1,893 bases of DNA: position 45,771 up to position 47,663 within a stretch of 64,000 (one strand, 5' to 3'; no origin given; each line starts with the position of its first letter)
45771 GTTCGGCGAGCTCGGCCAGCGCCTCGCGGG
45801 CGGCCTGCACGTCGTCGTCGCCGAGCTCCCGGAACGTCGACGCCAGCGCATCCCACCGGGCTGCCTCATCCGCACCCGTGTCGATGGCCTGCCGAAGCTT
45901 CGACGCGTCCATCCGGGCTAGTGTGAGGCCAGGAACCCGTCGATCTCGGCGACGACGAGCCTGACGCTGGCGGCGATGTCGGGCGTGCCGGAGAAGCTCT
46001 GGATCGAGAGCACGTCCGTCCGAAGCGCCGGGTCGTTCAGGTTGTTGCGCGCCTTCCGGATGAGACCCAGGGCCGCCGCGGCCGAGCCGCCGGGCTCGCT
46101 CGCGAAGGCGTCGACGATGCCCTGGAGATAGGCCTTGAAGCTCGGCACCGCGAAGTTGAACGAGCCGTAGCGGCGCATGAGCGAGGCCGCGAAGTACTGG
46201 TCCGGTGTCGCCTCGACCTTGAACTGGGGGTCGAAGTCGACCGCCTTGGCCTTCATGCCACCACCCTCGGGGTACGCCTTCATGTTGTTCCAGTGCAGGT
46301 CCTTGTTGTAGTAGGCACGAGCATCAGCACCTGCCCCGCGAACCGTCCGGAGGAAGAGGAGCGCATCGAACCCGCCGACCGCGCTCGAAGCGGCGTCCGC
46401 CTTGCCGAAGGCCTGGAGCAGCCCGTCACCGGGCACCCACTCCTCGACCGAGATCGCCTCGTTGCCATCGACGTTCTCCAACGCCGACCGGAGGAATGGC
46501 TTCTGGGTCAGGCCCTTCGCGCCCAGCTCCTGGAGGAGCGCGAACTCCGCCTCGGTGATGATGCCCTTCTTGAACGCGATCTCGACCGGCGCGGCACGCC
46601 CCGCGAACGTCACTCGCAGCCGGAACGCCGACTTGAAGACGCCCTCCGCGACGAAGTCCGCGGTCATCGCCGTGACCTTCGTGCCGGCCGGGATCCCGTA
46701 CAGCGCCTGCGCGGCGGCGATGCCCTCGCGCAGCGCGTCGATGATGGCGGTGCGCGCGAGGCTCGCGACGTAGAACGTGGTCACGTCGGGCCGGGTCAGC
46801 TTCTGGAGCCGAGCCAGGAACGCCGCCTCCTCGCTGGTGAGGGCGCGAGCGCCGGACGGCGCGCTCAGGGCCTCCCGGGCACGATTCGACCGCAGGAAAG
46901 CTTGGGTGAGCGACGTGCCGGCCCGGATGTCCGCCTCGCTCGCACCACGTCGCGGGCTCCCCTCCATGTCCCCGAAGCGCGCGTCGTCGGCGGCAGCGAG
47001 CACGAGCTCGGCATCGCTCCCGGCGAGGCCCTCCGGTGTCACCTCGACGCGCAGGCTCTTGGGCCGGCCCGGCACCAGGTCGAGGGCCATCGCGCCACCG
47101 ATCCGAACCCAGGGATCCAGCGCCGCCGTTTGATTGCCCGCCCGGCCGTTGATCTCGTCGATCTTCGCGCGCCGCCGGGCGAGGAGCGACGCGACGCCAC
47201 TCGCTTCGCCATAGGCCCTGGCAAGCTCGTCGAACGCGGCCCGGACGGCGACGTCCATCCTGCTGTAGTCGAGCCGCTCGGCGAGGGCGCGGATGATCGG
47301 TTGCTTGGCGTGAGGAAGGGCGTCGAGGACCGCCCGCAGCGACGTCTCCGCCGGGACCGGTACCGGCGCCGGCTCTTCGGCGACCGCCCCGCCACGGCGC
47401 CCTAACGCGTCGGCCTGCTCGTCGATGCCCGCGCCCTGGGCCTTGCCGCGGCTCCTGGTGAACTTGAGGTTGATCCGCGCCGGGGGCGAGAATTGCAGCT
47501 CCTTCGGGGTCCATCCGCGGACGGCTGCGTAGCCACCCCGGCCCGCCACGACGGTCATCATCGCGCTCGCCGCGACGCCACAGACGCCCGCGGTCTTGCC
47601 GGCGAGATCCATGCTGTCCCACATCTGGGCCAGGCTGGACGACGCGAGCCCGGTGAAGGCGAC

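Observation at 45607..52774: Three-gene locus around a 2086-aa receptor-like giant protein that I cannot assign to any described system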

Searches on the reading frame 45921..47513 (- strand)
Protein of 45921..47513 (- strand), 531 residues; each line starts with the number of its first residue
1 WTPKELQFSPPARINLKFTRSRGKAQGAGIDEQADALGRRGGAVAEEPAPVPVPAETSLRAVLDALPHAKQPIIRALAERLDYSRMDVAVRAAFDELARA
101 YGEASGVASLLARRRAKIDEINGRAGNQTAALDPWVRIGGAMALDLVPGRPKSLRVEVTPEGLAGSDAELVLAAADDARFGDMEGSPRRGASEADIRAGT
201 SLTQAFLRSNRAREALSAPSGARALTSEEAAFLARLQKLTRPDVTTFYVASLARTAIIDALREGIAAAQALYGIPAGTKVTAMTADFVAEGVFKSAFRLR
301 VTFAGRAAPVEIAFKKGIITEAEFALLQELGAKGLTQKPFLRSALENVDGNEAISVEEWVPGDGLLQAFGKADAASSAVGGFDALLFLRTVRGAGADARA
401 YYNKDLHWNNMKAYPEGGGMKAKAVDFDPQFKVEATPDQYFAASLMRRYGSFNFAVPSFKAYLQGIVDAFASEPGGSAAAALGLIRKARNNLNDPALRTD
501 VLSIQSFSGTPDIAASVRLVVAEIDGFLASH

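Call 22: search_solved_structures(query=A2, max_evalue=10, show_alignments=3)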
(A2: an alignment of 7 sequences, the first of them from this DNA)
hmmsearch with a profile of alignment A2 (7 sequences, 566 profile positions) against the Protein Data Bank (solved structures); distinct sequences matched with E-value up to 10: 6.
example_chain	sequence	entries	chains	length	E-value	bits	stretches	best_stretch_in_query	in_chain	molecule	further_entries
5o9e_B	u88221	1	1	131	0.2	13.5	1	69-146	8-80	Putative U3 small nucleolar ribonucleoprotein protein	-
2r96_A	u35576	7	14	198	1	11.2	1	331-401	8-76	Flavoprotein WrbA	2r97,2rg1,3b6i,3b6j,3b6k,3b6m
3zho_A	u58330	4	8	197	1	11.2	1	332-401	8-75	FLAVOPROTEIN WRBA | NAD(P)H dehydrogenase (quinone)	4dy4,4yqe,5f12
2gpi_A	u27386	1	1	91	1.1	11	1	474-521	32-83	conserved hypothetical protein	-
3ll8_B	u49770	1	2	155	2.2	10.1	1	322-375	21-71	Calcineurin subunit B type 1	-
2p6b_B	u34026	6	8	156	2.3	10.1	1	322-375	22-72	Calcineurin subunit B isoform 1 | Calcineurin subunit B type 1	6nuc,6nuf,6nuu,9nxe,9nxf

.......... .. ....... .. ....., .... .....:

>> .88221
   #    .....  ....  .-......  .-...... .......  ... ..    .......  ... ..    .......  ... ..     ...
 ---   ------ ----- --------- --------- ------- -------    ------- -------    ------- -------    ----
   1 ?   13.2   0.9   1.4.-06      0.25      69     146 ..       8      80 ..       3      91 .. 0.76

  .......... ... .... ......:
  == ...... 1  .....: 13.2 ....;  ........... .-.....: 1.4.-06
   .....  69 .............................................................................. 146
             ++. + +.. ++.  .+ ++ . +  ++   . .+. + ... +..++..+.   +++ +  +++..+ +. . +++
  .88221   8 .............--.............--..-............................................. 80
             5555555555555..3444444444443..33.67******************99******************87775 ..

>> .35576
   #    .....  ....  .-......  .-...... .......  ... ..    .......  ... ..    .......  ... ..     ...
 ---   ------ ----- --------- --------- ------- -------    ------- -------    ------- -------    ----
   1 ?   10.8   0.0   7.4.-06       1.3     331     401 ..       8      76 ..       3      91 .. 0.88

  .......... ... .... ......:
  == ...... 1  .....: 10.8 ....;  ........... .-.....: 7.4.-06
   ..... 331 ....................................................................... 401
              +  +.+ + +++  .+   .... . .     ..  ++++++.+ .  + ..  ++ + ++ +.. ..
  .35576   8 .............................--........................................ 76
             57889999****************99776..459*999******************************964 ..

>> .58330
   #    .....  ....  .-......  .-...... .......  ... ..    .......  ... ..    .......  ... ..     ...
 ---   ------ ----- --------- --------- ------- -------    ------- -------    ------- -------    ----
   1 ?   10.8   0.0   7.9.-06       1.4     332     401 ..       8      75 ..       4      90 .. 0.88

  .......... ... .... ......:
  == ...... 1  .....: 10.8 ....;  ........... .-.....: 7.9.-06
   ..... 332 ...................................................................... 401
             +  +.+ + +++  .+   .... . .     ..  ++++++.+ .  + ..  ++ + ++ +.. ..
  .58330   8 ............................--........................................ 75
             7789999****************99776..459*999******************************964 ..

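Call 26: search_protein_representatives(alignment_id=A2)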
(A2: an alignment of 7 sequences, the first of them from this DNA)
Query: 7 sequences, 566 profile positions. Proteins with E-value up to 0.001 (for the whole library): 42; up to 1e-10: 31; up to 1e-30: 18. The best 42 are listed.
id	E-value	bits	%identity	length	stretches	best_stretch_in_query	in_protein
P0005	1.2e-229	780.2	-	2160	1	1-566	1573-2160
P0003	4.3e-226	768.5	-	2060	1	1-545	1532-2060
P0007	7.8e-182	622.4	-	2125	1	2-566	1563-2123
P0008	6.7e-160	550.0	-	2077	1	6-545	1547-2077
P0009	6.1e-141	487.4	-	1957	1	1-561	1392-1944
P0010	6.1e-129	447.8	-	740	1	2-546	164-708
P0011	2.1e-127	442.7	-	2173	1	12-554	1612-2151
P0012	4.4e-120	418.5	-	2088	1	4-547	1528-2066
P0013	7.6e-115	401.2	-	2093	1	1-551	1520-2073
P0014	2.3e-112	393.1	-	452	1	132-557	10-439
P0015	3.0e-110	386.1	-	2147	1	8-546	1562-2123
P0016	4.8e-79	283.1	-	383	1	198-547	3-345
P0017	1.5e-70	255.0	-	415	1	128-531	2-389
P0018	1.6e-63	231.8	-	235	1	297-544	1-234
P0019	2.9e-62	227.7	-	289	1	252-544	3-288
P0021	1.8e-51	192.0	-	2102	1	5-514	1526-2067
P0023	2.7e-30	122.1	-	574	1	73-456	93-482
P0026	1.4e-19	86.7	-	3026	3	330-515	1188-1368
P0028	1.1e-17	80.4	-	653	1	283-512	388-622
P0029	1.6e-17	79.9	-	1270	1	1-114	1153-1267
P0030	1.7e-17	79.9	-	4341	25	276-343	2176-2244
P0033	1.4e-14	70.2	-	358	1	262-440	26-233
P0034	2.0e-14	69.7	-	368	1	272-504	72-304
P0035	6.7e-11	58.1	-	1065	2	389-503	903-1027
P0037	2.5e-10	56.2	-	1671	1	168-394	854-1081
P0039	5.7e-08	48.4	-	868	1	56-154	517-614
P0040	9.3e-08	47.7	-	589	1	1-43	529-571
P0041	2.6e-07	46.2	-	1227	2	240-374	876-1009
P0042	4.7e-06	42.1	-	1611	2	64-157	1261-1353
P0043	2.8e-05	39.5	-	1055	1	284-440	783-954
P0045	2.7e-04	36.3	-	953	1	12-126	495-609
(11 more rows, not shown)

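Call 28: search_protein_families(library=pfam, proteins=[P0023, P0026, P0028, P0034, P0035, P0037, P0041, P0043], max_evalue=0.01)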
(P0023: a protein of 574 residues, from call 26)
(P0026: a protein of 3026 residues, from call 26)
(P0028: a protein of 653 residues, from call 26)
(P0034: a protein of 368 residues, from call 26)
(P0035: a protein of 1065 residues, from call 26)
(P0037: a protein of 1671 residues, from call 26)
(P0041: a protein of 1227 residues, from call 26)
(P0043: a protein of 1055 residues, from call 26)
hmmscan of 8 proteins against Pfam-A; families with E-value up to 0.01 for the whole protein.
P0023 (574 aa): 0 families

P0026 (3026 aa): 1 family
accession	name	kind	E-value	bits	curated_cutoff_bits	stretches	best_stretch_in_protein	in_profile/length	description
PF25816.1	RamC_N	-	4.2e-07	30.1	27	1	2873-2984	31-142/191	RamC, N-terminal domain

P0028 (653 aa): 0 families

P0034 (368 aa): 0 families

P0035 (1065 aa): 0 families

P0037 (1671 aa): 0 families

P0041 (1227 aa): 1 family
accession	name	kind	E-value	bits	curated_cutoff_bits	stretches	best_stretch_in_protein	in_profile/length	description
PF04536.20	TPM_phosphatase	-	2.4e-07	31.2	22.1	1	70-196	2-124/125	TPM domain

P0043 (1055 aa): 0 families

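Call 67: search_protein_families(library=pfam, proteins=[P0029, P0039, P0040, P0042, P0045, P0030], max_evalue=0.001)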
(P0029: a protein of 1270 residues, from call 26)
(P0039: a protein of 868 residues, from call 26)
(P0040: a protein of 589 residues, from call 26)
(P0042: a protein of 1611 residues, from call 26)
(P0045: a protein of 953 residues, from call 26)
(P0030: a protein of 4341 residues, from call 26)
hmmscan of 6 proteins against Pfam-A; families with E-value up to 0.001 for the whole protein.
P0029 (1270 aa): 0 families

P0039 (868 aa): 0 families

P0040 (589 aa): 0 families

P0042 (1611 aa): 0 families

P0045 (953 aa): 0 families

P0030 (4341 aa): 3 families
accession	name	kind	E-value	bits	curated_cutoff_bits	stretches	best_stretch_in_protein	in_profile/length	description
PF14693.11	Ribosomal_TL5_C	-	9.6e-39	132.1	27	0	527-561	27-61/84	Ribosomal protein TL5, C-terminal domain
PF06047.16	Nkap_C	-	4.6e-07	30.3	25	0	2967-3010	11-54/102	NF-kappa-B-activating protein C-terminal domain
PF02501.22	T2SSI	-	3.2e-05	24.4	25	0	402-443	27-67/80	Type II secretion system (T2SS), protein I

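Call 73: find_encoding_contigs(protein=P0040, flank=10000, max_places=2)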
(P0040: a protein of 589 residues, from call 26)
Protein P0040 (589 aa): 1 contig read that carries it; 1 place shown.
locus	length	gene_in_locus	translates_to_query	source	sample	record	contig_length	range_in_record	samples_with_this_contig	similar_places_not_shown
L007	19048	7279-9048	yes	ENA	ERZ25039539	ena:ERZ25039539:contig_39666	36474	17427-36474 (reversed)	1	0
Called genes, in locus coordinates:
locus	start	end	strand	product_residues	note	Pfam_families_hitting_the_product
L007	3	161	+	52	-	?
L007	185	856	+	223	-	-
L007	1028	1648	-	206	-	PF00291:PALP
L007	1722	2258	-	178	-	PF13527:Acetyltransf_9, PF00583:Acetyltransf_1, PF13673:Acetyltransf_10, PF13508:Acetyltransf_7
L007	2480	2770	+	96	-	PF18902:DUF5658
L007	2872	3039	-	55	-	PF04964:Flp_Fap (weak)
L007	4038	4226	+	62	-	-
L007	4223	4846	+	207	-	PF08308:PEGA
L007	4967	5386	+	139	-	-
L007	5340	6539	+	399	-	PF00462:Glutaredoxin (weak)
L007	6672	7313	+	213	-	-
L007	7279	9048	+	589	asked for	-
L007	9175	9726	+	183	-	-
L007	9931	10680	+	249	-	-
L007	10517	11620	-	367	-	PF10282:Lactonase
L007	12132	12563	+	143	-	-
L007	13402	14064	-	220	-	PF13459:Fer4_15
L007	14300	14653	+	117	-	-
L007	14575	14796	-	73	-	-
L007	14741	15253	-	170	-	PF01512:Complex1_51K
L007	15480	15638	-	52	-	PF06108:DUF952 (weak)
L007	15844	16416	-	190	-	-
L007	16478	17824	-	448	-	PF01554:MatE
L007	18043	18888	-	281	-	PF00950:ABC-3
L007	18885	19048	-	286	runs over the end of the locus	PF00005:ABC_tran, PF13304:AAA_21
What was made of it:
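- One relative (L007) is broken into at least six ORFs (call 73).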

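Call 86: find_related_loci(query=A10, collection=metagenome_contigs, flank=6000)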
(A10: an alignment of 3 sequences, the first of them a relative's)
Query A10 (868 aa) in metagenome_contigs; peptide patterns used: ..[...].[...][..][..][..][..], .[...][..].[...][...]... (x = any residue, [..] = any of these).
600 stretches matched a pattern, but none encodes a relative of the query by tblastn (E <= 1e-3).

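Call 88: find_related_loci(query=A10, collection=viral_contigs, flank=6000)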
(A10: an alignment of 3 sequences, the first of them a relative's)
Query A10 (868 aa) in viral_contigs; peptide patterns used: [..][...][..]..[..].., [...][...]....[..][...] (x = any residue, [..] = any of these).
105 stretches matched a pattern, but none encodes a relative of the query by tblastn (E <= 1e-3).

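Call 89: list_cluster_members(proteins=[P0035, P0039, P0045, P0023, P0028, P0033, P0034, P0037, P0041, P0026])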
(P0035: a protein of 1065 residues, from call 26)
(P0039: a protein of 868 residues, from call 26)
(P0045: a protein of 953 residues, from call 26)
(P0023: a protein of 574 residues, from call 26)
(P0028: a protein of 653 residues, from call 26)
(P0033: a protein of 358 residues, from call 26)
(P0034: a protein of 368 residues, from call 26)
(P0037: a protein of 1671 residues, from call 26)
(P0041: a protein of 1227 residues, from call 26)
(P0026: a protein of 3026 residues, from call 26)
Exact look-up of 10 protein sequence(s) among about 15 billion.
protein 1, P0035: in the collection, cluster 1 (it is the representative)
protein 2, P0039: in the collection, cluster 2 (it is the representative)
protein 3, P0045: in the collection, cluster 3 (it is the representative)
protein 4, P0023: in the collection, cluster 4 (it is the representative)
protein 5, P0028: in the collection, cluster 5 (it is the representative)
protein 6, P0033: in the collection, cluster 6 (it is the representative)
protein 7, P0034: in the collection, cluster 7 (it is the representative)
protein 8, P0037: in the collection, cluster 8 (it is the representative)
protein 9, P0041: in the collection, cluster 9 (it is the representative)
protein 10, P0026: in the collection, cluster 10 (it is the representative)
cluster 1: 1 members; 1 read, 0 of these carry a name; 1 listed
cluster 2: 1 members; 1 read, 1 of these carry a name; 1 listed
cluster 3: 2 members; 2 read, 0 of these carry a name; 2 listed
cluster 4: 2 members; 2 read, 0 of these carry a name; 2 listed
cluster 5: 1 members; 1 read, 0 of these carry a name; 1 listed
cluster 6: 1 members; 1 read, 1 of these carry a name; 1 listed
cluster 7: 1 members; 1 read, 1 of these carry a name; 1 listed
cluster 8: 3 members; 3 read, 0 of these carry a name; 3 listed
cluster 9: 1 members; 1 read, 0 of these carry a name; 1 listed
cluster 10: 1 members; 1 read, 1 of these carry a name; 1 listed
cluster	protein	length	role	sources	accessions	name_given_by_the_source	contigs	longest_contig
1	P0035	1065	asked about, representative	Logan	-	-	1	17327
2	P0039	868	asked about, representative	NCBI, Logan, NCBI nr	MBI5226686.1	hypothetical protein HY994_05665 [Candidatus Micrarchaeota archaeon] | hypothetical protein [Candidatus Micrarchaeota archaeon]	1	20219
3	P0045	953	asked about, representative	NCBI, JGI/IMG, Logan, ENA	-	-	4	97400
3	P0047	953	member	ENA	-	-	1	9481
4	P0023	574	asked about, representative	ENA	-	-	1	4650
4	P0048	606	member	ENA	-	-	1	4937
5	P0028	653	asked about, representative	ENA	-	-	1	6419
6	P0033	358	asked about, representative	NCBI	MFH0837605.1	MAG: hypothetical protein V1870_05730 [Candidatus Aenigmatarchaeota archaeon]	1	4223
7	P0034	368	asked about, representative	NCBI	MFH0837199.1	MAG: hypothetical protein V1870_03660 [Candidatus Aenigmatarchaeota archaeon]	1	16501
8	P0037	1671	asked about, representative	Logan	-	-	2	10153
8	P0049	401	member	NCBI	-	-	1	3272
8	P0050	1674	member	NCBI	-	-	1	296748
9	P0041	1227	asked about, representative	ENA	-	-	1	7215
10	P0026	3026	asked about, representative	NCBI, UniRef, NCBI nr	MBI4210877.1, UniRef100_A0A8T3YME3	MAG: hypothetical protein HY544_05220 [Candidatus Diapherotrites archaeon] | RamC N-terminal domain-containing protein n=1 Tax=Candidatus Iainarchaeum sp. ... | hypothetical protein [Candidatus Diapherotrites archaeon]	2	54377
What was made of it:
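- The DPANN groups named for the archaeal relatives (Micrarchaeota, Aenigmatarchaeota, Diapherotrites) are thought to depend on surface contacts with other cells (call 89, own knowledge).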

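Call 90: find_encoding_contigs(protein=P0039, flank=6000, max_places=2)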
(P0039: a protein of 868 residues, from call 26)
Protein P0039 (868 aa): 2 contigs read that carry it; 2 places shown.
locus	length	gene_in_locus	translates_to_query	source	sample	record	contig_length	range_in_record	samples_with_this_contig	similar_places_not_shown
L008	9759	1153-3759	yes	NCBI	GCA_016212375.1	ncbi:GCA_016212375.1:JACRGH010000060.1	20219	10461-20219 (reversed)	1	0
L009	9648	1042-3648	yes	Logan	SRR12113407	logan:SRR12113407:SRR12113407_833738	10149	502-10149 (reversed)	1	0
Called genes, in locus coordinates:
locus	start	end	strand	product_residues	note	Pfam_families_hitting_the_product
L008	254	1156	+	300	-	-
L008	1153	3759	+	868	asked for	-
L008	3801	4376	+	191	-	-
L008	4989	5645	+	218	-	PF20108:DUF6498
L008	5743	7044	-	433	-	PF13173:AAA_14, PF13635:DUF4143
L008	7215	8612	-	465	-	PF01798:Nop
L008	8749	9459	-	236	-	-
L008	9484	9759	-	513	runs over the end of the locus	PF25596:CPSase_L_D1, PF02222:ATP-grasp, PF02786:CPSase_L_D2, PF07478:Dala_Dala_lig_C (weak)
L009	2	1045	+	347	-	?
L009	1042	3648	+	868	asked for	-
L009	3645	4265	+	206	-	-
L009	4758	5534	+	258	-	PF20108:DUF6498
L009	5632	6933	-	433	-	PF13173:AAA_14, PF13635:DUF4143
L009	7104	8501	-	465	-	PF01798:Nop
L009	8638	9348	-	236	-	-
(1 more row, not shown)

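Call 93: find_encoding_contigs(protein=P0045, flank=6000, max_places=2)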
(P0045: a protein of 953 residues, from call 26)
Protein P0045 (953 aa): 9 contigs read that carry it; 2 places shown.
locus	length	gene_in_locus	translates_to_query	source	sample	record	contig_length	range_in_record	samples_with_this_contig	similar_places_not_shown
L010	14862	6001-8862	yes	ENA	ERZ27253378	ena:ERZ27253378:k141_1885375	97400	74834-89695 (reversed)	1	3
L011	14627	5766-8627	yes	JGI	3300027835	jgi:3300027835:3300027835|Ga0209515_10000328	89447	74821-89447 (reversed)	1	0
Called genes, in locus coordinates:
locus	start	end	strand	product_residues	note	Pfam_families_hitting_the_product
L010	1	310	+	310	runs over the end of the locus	PF13613:HTH_Tnp_4, PF01609:DDE_Tnp_1, PF13359:DDE_Tnp_4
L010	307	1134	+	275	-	PF13473:Cupredoxin_1 (weak), PF00127:Copper-bind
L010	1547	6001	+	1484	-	PF14870:PSII_BNR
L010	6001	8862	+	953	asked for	-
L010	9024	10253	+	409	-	PF01637:ATPase_2 (faint), PF13173:AAA_14, PF13635:DUF4143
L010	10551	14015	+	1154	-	PF07495:Y_Y_Y (faint), PF05124:S_layer_C, PF22352:K319L-like_PKD (faint), PF05345:He_PIG, PF00801:PKD, PF18911:PKD_4, PF00801:PKD (weak), PF18911:PKD_4, +1 more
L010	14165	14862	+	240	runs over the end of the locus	-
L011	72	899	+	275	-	PF13473:Cupredoxin_1 (weak), PF00127:Copper-bind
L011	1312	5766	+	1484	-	PF14870:PSII_BNR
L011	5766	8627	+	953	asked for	-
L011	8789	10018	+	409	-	PF01637:ATPase_2 (faint), PF13173:AAA_14, PF13635:DUF4143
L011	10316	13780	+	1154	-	PF07495:Y_Y_Y (faint), PF05124:S_layer_C, PF22352:K319L-like_PKD (faint), PF05345:He_PIG, PF00801:PKD, PF18911:PKD_4, PF00801:PKD (weak), PF18911:PKD_4, +1 more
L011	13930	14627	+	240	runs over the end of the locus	-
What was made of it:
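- An S-layer/PKD protein lies 1.7 kb downstream in L010 (call 93).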

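Call 97: find_encoding_contigs(protein=P0035, flank=7000, max_places=1)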
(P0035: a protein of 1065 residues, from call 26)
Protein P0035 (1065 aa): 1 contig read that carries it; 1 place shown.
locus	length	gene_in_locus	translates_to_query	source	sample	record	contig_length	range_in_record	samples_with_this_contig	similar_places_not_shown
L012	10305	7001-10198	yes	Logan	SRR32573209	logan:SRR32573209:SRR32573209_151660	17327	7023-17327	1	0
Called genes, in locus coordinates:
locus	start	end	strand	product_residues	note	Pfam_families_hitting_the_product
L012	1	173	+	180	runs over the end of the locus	PF00293:NUDIX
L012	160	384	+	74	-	-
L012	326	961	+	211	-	PF01135:PCMT, PF08704:GCD14 (faint), PF00398:RrnaAD (weak), PF01269:Fibrillarin (weak), PF13847:Methyltransf_31 (weak)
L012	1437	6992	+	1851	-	PF14870:PSII_BNR, PF13088:BNR_2 (faint), PF14870:PSII_BNR, PF15902:Sortilin-Vps10, PF14870:PSII_BNR (weak), PF15902:Sortilin-Vps10 (weak)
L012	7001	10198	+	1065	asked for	-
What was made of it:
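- On BNR/Asp-box beta-propeller (sialidase-like): The archaeal subunit A has PSII_BNR hits (calls 93, 97).
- Closest known: Eukaryotic type-I receptor kinases. Same: The archaeal subunit A carries Sortilin-Vps10 Pfam hits (call 97).
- The archaeal counterparts carry PSII_BNR / Sortilin-Vps10 hits (calls 93, 97).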

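Call 98: find_encoding_contigs(protein=P0050, flank=7000, max_places=1)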
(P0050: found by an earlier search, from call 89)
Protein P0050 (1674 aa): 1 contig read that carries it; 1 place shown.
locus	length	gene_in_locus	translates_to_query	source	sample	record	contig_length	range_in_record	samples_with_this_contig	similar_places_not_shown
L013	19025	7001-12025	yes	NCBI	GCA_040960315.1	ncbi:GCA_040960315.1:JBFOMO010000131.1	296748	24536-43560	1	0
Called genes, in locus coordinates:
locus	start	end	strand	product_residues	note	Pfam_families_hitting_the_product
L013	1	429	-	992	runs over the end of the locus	PF25596:CPSase_L_D1, PF02222:ATP-grasp, PF02786:CPSase_L_D2, PF07478:Dala_Dala_lig_C (weak), PF02787:CPSase_L_D3 (weak), PF25596:CPSase_L_D1, PF02222:ATP-grasp, PF02786:CPSase_L_D2, +3 more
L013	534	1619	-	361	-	PF00988:CPSase_sm_chain, PF00117:GATase, PF07722:Peptidase_C26 (faint)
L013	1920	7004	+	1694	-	-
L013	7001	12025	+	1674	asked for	-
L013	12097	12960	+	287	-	PF00892:EamA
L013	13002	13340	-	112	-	-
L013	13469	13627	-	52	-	-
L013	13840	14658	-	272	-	PF00248:Aldo_ket_red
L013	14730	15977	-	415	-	-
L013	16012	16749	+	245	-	PF00588:SpoU_methylase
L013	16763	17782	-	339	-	-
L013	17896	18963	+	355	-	PF02445:NadA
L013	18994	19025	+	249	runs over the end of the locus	PF03447:NAD_binding_3, PF01958:Asp_DH_C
